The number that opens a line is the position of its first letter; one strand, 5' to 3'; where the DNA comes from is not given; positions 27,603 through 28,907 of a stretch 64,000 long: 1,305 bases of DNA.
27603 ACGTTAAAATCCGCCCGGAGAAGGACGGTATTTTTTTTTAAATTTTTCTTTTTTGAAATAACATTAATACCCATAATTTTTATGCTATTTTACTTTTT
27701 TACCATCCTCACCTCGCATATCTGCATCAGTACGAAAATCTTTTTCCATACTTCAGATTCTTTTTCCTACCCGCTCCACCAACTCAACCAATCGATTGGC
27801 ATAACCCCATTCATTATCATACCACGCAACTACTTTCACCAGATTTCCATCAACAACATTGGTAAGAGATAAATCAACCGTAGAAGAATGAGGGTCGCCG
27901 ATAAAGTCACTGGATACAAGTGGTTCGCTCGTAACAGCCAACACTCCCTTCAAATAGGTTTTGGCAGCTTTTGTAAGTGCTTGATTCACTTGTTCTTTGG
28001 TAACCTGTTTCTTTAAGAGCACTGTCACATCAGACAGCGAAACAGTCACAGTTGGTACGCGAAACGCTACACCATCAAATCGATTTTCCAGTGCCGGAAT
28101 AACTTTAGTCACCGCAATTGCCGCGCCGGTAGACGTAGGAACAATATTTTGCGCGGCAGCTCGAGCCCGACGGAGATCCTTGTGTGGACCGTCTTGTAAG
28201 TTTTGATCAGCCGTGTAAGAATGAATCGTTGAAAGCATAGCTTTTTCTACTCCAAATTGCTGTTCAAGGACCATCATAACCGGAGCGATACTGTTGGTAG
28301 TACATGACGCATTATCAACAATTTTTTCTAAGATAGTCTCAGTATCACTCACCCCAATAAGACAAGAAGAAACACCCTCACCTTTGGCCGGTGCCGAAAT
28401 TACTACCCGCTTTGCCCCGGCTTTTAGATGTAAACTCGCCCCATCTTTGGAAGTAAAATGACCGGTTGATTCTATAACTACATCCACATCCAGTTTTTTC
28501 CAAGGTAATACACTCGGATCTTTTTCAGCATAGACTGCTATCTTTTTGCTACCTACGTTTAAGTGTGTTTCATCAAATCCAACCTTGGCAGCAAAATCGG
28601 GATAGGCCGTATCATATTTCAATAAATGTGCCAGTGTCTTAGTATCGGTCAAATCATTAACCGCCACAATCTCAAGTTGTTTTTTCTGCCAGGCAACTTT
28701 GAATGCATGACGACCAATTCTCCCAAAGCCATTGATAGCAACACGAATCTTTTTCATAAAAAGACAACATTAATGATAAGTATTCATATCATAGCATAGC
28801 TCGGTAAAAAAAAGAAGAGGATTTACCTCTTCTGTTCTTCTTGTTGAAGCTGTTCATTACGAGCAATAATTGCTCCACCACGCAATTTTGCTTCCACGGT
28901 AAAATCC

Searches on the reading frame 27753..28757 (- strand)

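Call 79: search_protein_families(library=pfam, proteins=[window:27753-28757:-])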
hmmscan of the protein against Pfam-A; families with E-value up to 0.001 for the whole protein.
window:27753-28757:- (334 aa): 2 families
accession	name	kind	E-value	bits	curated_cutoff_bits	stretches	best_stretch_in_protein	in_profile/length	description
PF02800.25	Gp_dh_C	-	8e-63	211.2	24.4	1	157-313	1-158/158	Glyceraldehyde 3-phosphate dehydrogenase, C-terminal domain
PF00044.30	Gp_dh_N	-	1.4e-37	128.5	31.7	1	4-104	1-101/101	Glyceraldehyde 3-phosphate dehydrogenase, NAD binding domain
